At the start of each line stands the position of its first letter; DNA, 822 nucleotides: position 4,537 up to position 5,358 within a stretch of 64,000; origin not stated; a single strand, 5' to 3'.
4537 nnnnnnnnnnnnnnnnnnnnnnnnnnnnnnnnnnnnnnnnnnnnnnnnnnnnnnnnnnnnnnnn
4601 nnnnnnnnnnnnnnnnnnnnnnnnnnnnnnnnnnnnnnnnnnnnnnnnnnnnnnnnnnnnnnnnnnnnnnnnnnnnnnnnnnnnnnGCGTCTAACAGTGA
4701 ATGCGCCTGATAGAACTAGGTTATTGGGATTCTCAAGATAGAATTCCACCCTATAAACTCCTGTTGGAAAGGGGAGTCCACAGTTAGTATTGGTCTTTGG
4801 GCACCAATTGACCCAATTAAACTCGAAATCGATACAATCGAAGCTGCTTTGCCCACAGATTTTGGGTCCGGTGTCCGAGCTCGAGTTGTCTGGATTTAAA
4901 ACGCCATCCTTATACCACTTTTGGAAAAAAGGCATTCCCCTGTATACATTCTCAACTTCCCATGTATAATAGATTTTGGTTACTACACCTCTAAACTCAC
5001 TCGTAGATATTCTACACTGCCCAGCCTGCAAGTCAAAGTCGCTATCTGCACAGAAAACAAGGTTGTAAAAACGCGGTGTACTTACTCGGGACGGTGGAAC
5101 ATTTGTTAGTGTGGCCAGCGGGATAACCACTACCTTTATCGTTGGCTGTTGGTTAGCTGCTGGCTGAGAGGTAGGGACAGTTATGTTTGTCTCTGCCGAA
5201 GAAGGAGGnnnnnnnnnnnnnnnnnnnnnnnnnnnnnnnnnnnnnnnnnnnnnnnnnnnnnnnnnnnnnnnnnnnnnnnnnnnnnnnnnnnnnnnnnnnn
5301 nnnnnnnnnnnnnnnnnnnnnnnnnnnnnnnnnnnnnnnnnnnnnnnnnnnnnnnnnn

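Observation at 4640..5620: AT-rich island encoding a lone EAD1-like membrane protein with an extracellular six-Cys domain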

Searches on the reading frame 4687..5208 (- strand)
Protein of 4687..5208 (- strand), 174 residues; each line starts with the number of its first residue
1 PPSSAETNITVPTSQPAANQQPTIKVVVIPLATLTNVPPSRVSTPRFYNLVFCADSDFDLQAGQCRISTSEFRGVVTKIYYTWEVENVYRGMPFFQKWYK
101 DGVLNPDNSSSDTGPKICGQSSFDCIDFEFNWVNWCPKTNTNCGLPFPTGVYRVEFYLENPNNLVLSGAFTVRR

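Call 18: search_protein_representatives(protein=window:4687-5208:-)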
Query: 174 residues. Proteins with E-value up to 0.001 (for the whole library): 43; up to 1e-10: 4; up to 1e-30: 0. The best 43 are listed.
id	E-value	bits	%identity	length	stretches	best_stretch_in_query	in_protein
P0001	6.4e-12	62.0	38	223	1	12-123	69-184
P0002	2.7e-11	60.0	28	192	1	23-173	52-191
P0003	3.9e-11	59.5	36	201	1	8-173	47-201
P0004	1.0e-10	58.1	47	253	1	43-104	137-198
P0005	4.5e-10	56.0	34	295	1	9-158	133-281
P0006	7.2e-10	55.3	33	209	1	9-173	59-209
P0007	1.0e-09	54.8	29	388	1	40-173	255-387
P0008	5.1e-09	52.6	29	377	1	24-159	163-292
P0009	8.3e-09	51.9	40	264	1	41-112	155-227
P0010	2.2e-08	50.5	38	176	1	35-103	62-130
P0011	4.2e-08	49.6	27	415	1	38-161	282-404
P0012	6.1e-08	49.1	31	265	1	7-158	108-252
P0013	6.8e-08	48.9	37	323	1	5-174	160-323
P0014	1.4e-07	47.8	33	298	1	2-160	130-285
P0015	2.2e-07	47.2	28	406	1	18-160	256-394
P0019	1.5e-06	44.5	27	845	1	37-161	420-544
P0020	2.2e-06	44.0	39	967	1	37-103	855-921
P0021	2.9e-06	43.6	32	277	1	12-115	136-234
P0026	2.8e-05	40.4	24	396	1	31-159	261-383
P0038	3.6e-04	36.8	28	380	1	7-159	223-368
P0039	5.7e-04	36.1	33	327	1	12-172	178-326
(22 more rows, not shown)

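Call 27: search_protein_families(library=pfam, proteins=[P0039, P0008, P0014, P0004, P0038, P0019, P0020, P0013, P0021, P0026], max_evalue=0.01)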
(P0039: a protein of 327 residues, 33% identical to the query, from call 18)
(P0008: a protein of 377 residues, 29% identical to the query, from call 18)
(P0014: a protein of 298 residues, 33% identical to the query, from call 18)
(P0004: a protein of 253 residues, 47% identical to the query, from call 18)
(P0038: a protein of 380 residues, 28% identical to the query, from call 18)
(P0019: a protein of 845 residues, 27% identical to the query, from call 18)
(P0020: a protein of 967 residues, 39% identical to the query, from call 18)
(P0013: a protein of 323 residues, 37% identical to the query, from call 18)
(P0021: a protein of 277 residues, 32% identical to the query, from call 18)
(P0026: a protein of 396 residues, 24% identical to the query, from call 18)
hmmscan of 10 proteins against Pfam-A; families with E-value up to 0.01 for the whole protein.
P0039 (327 aa): 1 family
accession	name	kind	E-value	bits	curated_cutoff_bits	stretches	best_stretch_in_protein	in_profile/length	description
PF19960.5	EAD7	-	2.8e-07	30.6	32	1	19-77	1-61/62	Effector-associated domain 7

P0008 (377 aa): 2 families
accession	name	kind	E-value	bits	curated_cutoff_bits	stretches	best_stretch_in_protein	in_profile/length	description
PF19960.5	EAD7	-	5.4e-22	77.8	32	1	14-75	1-62/62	Effector-associated domain 7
PF08239.17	SH3_3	-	1.3e-07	32.1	27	1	318-374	1-53/54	Bacterial SH3 domain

P0014 (298 aa): 1 family
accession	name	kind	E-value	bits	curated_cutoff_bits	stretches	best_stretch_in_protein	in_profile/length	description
PF19960.5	EAD7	-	4.3e-11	42.9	32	1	14-76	1-61/62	Effector-associated domain 7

P0004 (253 aa): 4 families
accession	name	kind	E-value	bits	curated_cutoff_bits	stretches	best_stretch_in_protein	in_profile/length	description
PF13676.11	TIR_2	-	2.1e-28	99.7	28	1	4-118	1-114/122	TIR domain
PF01582.25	TIR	-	5.3e-14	52.9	21.3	1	8-96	10-97/179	TIR domain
PF08937.16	ThsB_TIR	-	4.3e-05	24.3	21.2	1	5-96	1-96/100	Thoeris protein ThsB, TIR-like domain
PF10137.14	CAP12-PCTIR_TIR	-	4.6e-05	23.9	24.7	1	4-67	2-65/119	CAP12/Pycsar effector protein, TIR domain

P0038 (380 aa): 2 families
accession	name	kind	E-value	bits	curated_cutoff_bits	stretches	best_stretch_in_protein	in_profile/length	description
PF13676.11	TIR_2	-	7.6e-28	97.9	28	1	7-122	1-122/122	TIR domain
PF01582.25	TIR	-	0.00012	22.4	21.3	1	8-86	5-85/179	TIR domain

P0019 (845 aa): 3 families
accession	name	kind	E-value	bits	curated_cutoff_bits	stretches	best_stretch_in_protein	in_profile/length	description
PF03781.23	FGE-sulfatase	-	2.9e-27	96.4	23.3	1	660-838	38-253/255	Sulfatase-modifying factor enzyme 1-like domain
PF00656.27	Peptidase_C14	-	2e-13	51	21.4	1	26-226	4-196/233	Caspase domain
PF08239.17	SH3_3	-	3.7e-08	33.9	27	1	569-620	2-53/54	Bacterial SH3 domain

P0020 (967 aa): 10 families
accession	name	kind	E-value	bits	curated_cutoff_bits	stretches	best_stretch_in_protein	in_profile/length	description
PF12770.12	CHAT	-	5.7e-51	174.1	24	1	568-842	6-288/289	CHAT domain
PF07719.23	TPR_2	-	2.2e-11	43.4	27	0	26-53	1-28/34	Tetratricopeptide repeat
PF13424.12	TPR_12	-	4.2e-11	43.3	30.1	1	221-293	1-75/77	Tetratricopeptide repeat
PF00515.34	TPR_1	-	9.9e-08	31.9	27.8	0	26-52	1-27/34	Tetratricopeptide repeat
PF13181.12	TPR_8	-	3.7e-06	27.1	25.7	0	225-253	3-31/34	Tetratricopeptide repeat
PF13374.12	TPR_10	-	4.9e-06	26.8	27.5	0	263-292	2-31/42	Tetratricopeptide repeat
PF14938.12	SNAP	-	2.2e-05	24.5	25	1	208-327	60-179/282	Soluble NSF attachment protein, SNAP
PF13176.12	TPR_7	-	4.8e-05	23.6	27.9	0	269-292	5-28/36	Tetratricopeptide repeat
PF13428.12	TPR_14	-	7.2e-05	23.5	23.5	0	225-252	3-30/44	Tetratricopeptide repeat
PF13174.12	TPR_6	-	0.0043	18.1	26.3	0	32-52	6-26/33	Tetratricopeptide repeat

P0013 (323 aa): 1 family
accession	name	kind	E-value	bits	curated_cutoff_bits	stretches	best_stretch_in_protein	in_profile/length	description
PF00069.31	Pkinase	-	6.1e-06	26.2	31.7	1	1-95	164-260/263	Protein kinase domain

P0021 (277 aa): 0 families

P0026 (396 aa): 0 families

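Call 41: find_encoding_contigs(protein=P0039, flank=10000, max_places=4)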
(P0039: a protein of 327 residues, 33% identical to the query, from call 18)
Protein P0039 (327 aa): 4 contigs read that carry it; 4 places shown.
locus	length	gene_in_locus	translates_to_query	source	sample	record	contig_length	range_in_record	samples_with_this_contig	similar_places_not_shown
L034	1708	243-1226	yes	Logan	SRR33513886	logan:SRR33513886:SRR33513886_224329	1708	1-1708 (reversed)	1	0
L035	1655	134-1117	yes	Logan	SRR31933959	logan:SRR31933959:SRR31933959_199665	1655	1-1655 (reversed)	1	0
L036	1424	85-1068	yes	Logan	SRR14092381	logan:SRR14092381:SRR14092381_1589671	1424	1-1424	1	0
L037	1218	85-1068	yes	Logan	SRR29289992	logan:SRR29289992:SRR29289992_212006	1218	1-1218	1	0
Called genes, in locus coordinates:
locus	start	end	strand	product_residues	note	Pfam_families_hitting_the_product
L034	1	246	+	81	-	?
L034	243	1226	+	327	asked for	PF19960:EAD7 (weak)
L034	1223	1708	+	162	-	?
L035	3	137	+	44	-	?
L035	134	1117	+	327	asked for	PF19960:EAD7 (weak)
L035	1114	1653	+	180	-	?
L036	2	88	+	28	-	?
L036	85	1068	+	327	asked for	PF19960:EAD7 (weak)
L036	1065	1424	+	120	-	?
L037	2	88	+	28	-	?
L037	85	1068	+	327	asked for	PF19960:EAD7 (weak)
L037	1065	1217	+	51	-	?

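Call 42: find_encoding_contigs(protein=P0008, flank=10000, max_places=4)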
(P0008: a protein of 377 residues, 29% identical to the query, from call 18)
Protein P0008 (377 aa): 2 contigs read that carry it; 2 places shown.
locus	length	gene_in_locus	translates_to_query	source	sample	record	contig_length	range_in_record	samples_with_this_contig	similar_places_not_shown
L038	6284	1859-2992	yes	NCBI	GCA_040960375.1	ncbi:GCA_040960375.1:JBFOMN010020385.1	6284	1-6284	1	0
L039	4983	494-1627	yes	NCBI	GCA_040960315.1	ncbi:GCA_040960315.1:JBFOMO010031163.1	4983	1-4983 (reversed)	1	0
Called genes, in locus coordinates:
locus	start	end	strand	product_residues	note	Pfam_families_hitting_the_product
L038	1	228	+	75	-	?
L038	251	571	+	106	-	PF01381:HTH_3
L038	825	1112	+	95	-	PF04365:BrnT_toxin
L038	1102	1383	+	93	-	-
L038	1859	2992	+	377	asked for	PF19960:EAD7, PF08239:SH3_3 (weak)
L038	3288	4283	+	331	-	-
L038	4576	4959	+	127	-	PF07366:SnoaL, PF12680:SnoaL_2, PF13474:SnoaL_3, PF14534:DUF4440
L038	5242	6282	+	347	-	?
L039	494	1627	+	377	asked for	PF19960:EAD7, PF08239:SH3_3 (weak)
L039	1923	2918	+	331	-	-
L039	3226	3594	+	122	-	PF07366:SnoaL, PF13474:SnoaL_3, PF14534:DUF4440, PF12680:SnoaL_2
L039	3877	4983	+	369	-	?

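Call 43: search_protein_families(library=pfam, proteins=[L035:1114-1653:+, L034:1-246:+, L038:3288-4283:+, L038:5242-6282:+, L039:3877-4983:+, L034:1223-1708:+], max_evalue=0.1)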
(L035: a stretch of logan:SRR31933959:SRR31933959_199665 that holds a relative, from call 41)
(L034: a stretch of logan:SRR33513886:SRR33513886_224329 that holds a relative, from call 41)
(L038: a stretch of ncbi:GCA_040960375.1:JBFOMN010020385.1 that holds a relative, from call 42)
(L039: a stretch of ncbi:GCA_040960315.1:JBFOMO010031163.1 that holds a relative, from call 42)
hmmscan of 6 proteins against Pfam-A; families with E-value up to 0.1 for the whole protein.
L035:1114-1653:+ (180 aa): 1 family
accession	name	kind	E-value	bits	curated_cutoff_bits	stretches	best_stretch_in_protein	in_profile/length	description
PF01590.32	GAF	-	3.3e-05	24.9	22.4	1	45-178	2-109/133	GAF domain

L034:1-246:+ (81 aa): 0 families

L038:3288-4283:+ (331 aa): 0 families

L038:5242-6282:+ (347 aa): 3 families
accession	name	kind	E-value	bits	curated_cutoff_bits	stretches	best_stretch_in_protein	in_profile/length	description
PF01979.26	Amidohydro_1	-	8.9e-35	121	25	1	58-346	1-286/345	Amidohydrolase family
PF22039.1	HUTI_composite_bact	-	2.2e-08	34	25.5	1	24-49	1-26/26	Imidazolonepropionase-like composite domain, bacteria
PF07969.17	Amidohydro_3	-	6.3e-05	23.1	29.7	0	208-314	263-378/472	Amidohydrolase family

L039:3877-4983:+ (369 aa): 3 families
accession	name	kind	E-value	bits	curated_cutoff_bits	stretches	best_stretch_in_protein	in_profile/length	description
PF01979.26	Amidohydro_1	-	5.7e-44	151.2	25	1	58-369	1-309/345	Amidohydrolase family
PF07969.17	Amidohydro_3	-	8.6e-10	39.1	29.7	1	208-369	263-435/472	Amidohydrolase family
PF22039.1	HUTI_composite_bact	-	2.4e-08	33.9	25.5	1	24-49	1-26/26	Imidazolonepropionase-like composite domain, bacteria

L034:1223-1708:+ (162 aa): 0 families

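Call 44: find_encoding_contigs(protein=P0014, flank=10000, max_places=4)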
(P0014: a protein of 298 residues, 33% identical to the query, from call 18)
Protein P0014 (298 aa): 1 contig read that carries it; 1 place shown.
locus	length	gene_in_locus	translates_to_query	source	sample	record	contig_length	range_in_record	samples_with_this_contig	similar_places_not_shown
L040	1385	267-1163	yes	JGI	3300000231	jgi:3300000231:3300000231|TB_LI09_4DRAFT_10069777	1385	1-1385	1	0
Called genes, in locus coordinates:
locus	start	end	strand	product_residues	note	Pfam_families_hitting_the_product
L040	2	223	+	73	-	?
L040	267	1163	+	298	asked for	PF19960:EAD7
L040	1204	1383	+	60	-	?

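Call 46: list_cluster_members(proteins=[P0001, P0002, P0003, P0004, P0005, P0006, P0008, P0013, P0019, P0038])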
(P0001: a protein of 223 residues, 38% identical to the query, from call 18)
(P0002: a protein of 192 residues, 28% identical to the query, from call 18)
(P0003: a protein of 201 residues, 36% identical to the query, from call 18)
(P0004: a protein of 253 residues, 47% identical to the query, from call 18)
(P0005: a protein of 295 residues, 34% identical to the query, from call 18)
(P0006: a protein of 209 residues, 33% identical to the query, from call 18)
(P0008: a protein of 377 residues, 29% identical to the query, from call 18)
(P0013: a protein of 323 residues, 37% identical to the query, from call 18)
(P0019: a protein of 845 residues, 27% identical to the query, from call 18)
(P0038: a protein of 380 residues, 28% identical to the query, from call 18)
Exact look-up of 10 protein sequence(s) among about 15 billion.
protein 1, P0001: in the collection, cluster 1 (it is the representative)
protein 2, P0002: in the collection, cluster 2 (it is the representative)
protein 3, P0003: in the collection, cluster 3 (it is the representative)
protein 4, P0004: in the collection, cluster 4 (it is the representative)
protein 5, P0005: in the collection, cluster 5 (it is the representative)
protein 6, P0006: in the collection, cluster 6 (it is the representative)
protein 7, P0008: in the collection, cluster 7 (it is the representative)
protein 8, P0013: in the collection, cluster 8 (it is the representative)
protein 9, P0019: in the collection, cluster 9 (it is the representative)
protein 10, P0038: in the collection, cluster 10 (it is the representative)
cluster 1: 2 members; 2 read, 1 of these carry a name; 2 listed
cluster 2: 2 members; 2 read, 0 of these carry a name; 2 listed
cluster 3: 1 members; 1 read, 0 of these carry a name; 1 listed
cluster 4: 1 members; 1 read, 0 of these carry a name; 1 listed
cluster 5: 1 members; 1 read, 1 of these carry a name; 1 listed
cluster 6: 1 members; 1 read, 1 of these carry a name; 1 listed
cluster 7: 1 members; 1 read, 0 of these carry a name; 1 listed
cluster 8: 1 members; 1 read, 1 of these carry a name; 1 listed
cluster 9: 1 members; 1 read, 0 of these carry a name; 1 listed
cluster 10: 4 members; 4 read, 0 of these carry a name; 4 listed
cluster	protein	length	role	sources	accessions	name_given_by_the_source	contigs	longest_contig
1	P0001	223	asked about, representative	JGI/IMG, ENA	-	-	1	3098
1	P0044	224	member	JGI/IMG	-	hypothetical protein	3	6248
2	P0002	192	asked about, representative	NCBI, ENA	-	-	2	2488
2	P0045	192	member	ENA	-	-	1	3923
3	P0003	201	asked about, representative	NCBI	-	-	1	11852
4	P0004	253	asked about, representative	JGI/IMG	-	-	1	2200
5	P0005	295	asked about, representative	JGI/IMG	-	hypothetical protein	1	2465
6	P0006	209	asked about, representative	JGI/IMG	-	hypothetical protein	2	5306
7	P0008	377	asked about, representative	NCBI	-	-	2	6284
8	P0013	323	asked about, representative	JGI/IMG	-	serine/threonine protein kinase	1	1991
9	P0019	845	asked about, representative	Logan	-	-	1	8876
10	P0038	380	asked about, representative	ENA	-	-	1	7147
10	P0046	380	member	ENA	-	-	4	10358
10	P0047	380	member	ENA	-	-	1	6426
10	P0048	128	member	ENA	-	-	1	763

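Call 53: find_encoding_contigs(protein=P0046, flank=10000, max_places=3)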
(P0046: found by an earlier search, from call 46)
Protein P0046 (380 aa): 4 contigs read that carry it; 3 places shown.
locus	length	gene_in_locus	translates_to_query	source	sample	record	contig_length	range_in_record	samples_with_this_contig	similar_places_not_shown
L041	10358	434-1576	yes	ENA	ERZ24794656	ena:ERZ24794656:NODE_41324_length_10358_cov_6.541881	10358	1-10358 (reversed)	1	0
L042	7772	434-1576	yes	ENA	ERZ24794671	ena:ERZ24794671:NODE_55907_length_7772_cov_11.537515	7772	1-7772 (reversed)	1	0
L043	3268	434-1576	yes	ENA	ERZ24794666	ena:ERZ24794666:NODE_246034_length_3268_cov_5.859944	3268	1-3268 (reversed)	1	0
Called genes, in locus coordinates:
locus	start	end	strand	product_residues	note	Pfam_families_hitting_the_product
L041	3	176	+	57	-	?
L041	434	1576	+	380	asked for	PF13676:TIR_2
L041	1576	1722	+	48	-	-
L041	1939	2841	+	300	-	-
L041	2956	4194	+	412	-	-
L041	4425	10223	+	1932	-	PF01551:Peptidase_M23, PF07705:CARDB (faint), PF16158:N_BRCA1_IG, PF13385:Laminin_G_3, PF04151:PPC (weak), PF00404:Dockerin_1 (weak)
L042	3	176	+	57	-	?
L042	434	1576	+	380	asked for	PF13676:TIR_2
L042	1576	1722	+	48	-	-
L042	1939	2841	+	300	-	-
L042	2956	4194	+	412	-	-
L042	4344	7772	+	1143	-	?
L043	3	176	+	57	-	?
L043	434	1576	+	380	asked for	PF13676:TIR_2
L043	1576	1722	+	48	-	-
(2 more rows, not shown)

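Call 54: find_encoding_contigs(protein=P0003, flank=10000, max_places=3)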
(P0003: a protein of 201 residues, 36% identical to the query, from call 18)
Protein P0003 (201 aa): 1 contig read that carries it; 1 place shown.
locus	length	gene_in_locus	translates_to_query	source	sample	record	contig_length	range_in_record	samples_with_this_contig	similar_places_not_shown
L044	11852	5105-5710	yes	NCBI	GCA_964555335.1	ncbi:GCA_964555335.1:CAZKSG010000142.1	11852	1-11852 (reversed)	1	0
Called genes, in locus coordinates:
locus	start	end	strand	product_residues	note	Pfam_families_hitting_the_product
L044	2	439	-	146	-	?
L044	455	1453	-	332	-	-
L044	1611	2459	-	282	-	PF02517:Rce1-like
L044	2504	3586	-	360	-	PF02517:Rce1-like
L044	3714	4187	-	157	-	PF05425:CopD (weak)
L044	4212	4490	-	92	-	-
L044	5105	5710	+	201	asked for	-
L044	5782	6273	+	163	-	PF27226:AF_1845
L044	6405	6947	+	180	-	-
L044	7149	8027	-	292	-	PF01841:Transglut_core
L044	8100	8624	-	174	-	PF13302:Acetyltransf_3, PF00583:Acetyltransf_1 (weak)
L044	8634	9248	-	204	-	PF13474:SnoaL_3 (faint)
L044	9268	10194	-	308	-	PF13673:Acetyltransf_10 (faint), PF00583:Acetyltransf_1, PF13508:Acetyltransf_7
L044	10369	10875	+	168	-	-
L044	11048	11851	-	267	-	?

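Call 55: find_encoding_contigs(protein=P0019, flank=10000, max_places=3)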
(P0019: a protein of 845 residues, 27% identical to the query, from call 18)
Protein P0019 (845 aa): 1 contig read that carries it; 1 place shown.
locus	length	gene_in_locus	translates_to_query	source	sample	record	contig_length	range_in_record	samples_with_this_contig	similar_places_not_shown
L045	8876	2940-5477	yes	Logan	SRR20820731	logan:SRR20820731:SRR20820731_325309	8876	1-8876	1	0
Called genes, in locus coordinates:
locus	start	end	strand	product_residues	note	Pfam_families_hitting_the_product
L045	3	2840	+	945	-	?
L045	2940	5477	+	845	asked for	PF00656:Peptidase_C14, PF08239:SH3_3, PF03781:FGE-sulfatase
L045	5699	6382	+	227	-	-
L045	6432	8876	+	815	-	?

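Call 56: search_protein_families(library=pfam, proteins=[L045:3-2840:+, L045:6432-8876:+, L045:5699-6382:+, L041:1939-2841:+, L041:2956-4194:+, L044:6405-6947:+, L040:2-223:+, L040:1204-1383:+], max_evalue=0.01)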
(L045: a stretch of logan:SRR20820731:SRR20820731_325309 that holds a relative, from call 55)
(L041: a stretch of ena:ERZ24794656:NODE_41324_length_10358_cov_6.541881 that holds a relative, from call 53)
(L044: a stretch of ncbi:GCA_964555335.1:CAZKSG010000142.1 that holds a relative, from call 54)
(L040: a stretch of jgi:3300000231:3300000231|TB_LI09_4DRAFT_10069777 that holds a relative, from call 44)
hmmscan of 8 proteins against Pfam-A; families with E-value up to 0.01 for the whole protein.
L045:3-2840:+ (945 aa): 4 families
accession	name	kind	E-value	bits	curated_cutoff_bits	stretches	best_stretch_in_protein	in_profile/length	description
PF24096.1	DUF7379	-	2.6e-11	44.3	33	1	673-789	2-124/191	Domain of unknown function (DUF7379)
PF07819.20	PGAP1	-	9.3e-07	29.3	24.3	1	738-784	90-136/233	PGAP1-like alpha/beta domain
PF02089.21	Palm_thioest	-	0.0039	17.4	26.8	1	737-779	71-112/254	Palmitoyl protein thioesterase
PF14326.11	DUF4384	-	0.0056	17.2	27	0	318-364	12-55/81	Domain of unknown function (DUF4384)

L045:6432-8876:+ (815 aa): 0 families

L045:5699-6382:+ (227 aa): 1 family
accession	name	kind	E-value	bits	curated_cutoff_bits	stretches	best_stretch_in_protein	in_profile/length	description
PF25734.1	RelB_like_antitoxin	-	0.0089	16.3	27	0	178-212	5-39/43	Putative antitoxin family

L041:1939-2841:+ (300 aa): 1 family
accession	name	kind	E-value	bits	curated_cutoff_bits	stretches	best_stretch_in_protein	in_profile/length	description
PF21882.2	Gp53-like_C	-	0.00074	20.5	24.9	1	232-299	8-83/84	Putative tail fiber protein gp53-like, C-terminal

L041:2956-4194:+ (412 aa): 0 families

L044:6405-6947:+ (180 aa): 0 families

L040:2-223:+ (73 aa): 1 family
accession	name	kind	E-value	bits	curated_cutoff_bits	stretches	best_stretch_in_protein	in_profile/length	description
PF19960.5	EAD7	-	2.8e-10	40.3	32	1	4-57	11-62/62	Effector-associated domain 7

L040:1204-1383:+ (60 aa): 0 families
